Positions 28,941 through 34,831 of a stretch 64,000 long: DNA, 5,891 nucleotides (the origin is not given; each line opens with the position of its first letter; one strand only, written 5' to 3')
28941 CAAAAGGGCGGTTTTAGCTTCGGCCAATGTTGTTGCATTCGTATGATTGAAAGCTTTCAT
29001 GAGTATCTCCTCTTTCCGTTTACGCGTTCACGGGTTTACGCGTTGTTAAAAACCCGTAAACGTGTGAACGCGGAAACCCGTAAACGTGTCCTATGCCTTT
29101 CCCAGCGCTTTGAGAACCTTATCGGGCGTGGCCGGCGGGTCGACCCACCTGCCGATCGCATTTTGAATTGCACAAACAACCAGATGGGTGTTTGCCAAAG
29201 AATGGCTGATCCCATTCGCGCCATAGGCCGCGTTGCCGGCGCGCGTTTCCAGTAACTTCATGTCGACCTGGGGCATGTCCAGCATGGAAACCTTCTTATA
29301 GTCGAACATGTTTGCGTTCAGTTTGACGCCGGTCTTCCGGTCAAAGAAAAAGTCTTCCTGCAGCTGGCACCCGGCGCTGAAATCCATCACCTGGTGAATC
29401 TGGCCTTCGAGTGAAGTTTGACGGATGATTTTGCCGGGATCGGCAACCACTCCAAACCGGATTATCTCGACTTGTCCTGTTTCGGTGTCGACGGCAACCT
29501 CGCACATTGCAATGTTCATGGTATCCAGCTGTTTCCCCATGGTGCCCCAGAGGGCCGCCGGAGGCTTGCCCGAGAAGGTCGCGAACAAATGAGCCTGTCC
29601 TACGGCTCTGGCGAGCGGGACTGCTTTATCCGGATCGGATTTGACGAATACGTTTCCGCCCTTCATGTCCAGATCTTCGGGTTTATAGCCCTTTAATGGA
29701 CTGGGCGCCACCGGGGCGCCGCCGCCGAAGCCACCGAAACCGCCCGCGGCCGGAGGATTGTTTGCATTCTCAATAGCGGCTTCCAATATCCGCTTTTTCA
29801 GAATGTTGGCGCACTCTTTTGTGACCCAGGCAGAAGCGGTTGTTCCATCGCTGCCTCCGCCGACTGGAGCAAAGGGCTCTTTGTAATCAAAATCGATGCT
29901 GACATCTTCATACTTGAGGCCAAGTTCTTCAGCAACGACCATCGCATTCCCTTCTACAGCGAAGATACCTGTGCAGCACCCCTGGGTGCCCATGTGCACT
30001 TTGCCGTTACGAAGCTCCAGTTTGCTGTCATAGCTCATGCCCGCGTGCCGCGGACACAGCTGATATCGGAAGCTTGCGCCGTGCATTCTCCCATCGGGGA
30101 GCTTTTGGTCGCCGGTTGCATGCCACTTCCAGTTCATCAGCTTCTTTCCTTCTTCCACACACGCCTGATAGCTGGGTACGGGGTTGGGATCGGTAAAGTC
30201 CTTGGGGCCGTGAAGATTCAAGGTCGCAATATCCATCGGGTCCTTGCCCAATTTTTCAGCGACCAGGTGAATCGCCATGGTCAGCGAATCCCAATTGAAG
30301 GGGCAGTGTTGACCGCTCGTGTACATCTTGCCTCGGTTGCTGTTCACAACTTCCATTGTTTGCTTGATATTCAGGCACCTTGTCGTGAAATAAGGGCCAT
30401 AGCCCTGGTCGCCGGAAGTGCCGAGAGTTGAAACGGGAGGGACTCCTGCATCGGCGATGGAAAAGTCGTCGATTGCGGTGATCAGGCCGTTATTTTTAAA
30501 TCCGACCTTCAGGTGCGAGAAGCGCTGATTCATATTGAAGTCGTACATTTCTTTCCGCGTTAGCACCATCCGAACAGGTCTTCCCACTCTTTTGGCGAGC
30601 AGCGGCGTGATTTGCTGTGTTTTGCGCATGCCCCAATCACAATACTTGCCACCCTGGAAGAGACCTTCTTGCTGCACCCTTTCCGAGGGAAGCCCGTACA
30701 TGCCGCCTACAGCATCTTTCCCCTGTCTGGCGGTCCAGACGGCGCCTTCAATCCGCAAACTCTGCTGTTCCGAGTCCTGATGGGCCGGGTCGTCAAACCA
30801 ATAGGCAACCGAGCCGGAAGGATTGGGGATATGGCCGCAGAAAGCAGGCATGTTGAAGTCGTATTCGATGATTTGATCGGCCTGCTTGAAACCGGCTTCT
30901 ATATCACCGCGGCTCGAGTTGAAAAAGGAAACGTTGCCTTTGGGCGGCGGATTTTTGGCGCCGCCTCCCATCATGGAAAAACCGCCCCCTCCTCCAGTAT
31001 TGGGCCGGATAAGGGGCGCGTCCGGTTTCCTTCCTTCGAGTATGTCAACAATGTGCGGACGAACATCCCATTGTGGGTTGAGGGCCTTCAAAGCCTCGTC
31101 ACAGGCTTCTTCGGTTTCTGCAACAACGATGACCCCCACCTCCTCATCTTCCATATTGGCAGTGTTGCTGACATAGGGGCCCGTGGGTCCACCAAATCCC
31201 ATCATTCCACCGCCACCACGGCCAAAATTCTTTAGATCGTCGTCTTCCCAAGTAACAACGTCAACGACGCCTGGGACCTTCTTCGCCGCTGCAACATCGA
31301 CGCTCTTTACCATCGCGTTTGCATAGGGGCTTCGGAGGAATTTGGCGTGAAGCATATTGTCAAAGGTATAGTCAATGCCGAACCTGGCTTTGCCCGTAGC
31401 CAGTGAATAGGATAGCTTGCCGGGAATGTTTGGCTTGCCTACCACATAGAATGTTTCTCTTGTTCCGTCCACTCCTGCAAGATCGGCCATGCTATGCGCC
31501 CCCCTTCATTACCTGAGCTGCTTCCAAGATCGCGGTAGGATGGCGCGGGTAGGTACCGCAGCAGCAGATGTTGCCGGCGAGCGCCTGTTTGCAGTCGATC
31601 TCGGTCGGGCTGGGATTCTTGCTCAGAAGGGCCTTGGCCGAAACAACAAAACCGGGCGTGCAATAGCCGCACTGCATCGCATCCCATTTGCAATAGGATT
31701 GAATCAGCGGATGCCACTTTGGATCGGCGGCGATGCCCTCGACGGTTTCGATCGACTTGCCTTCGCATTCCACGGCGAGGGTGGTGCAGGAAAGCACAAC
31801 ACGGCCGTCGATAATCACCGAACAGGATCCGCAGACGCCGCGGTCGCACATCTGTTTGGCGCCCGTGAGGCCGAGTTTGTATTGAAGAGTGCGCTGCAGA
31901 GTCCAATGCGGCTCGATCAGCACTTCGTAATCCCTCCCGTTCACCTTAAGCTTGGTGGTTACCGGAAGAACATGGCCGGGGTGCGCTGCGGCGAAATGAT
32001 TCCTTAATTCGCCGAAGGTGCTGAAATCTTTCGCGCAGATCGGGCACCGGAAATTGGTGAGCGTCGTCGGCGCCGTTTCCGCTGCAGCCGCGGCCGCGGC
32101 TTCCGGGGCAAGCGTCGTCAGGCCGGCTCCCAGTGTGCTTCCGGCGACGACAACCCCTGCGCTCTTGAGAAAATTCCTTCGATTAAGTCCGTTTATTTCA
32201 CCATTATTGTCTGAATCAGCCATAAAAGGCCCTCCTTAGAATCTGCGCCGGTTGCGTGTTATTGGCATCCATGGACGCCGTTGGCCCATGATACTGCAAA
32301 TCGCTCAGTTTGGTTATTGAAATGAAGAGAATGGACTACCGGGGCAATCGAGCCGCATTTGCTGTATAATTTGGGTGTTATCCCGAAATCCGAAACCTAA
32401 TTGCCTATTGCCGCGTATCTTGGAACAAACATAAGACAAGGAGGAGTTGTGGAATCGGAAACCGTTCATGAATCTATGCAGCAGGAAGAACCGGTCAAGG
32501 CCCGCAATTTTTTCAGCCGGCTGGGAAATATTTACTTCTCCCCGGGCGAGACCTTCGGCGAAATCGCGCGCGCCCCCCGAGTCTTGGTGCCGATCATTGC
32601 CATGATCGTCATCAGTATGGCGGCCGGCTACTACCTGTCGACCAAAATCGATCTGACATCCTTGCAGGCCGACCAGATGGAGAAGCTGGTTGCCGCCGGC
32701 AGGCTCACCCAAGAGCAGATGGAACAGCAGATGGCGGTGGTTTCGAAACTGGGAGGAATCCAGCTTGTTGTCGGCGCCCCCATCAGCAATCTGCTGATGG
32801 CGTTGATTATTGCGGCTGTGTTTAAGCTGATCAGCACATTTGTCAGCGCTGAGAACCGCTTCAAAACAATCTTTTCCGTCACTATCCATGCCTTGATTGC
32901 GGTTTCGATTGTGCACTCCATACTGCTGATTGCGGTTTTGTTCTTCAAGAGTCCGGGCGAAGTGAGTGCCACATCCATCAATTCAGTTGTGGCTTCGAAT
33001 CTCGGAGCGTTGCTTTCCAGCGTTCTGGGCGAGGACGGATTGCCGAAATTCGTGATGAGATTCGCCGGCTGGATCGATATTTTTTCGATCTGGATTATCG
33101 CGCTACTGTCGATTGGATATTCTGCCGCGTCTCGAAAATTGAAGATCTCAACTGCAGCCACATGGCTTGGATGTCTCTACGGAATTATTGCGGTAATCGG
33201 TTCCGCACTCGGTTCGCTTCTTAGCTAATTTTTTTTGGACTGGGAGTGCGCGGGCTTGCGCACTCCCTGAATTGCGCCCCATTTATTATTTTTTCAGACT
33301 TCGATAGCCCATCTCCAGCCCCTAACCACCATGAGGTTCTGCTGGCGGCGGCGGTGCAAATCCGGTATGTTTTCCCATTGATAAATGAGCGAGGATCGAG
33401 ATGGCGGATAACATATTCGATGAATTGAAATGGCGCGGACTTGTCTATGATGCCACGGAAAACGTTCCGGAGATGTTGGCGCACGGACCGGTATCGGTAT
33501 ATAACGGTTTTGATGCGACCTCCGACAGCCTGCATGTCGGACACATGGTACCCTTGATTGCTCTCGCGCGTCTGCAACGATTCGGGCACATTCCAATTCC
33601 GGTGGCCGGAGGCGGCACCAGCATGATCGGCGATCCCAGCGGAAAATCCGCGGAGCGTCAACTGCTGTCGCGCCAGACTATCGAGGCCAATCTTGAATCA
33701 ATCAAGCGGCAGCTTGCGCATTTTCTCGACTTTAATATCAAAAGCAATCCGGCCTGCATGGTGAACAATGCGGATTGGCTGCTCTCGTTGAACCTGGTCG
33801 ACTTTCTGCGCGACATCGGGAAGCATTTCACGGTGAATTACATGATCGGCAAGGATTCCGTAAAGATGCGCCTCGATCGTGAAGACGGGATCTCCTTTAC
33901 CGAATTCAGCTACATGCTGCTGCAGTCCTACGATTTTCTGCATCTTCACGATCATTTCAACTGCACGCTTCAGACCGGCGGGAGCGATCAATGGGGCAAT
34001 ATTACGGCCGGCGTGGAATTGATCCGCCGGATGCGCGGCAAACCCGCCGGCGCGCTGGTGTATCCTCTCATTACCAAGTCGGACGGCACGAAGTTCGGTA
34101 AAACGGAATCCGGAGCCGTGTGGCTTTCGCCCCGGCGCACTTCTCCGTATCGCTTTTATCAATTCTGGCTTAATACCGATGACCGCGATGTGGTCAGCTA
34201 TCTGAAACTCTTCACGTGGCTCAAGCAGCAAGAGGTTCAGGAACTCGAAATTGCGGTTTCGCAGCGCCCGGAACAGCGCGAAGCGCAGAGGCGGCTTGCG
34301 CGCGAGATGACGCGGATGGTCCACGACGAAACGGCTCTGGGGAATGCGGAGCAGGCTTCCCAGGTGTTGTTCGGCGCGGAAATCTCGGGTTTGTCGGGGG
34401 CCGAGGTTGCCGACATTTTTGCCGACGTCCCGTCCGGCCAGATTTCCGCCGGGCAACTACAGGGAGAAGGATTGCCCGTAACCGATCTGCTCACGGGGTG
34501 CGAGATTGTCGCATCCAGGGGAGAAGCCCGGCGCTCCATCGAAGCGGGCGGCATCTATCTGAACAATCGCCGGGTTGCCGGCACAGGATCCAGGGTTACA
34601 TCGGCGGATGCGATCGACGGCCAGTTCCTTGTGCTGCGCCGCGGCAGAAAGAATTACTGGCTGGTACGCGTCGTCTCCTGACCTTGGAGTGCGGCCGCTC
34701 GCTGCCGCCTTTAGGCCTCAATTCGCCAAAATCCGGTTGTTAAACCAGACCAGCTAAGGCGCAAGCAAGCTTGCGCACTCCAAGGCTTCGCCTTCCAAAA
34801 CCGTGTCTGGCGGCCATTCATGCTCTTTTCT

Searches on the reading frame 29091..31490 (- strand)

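Call 69: search_protein_families(library=pfam, proteins=[window:29091-31490:-], max_evalue=0.0001)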
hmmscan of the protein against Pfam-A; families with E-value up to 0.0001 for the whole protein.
window:29091-31490:- (799 aa): 3 families
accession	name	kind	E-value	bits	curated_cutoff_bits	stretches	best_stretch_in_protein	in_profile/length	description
PF20256.3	MoCoBD_2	-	2.1e-22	80.4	27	1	495-740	57-283/283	Molybdopterin cofactor-binding domain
PF02738.23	MoCoBD_1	-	6.8e-16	58.5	27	1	186-426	8-244/244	Molybdopterin cofactor-binding domain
PF01315.27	Ald_Xan_dh_C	-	3.8e-15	56.6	31.3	1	32-142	1-107/110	Aldehyde oxidase and xanthine dehydrogenase, a/b hammerhead domain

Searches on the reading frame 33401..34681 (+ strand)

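Call 69: search_protein_families(library=pfam, proteins=[window:33401-34681:+], max_evalue=0.0001)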
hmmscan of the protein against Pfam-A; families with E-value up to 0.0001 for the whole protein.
window:33401-34681:+ (426 aa): 2 families
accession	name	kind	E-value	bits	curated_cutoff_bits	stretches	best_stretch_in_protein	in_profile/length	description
PF00579.31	tRNA-synt_1b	-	1.2e-82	278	21.1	1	28-324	3-291/292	tRNA synthetases class I (W and Y)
PF22421.1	SYY_C-terminal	-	6e-19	68.2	27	1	335-422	1-83/83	Tyrosine--tRNA ligase SYY-like C-terminal domain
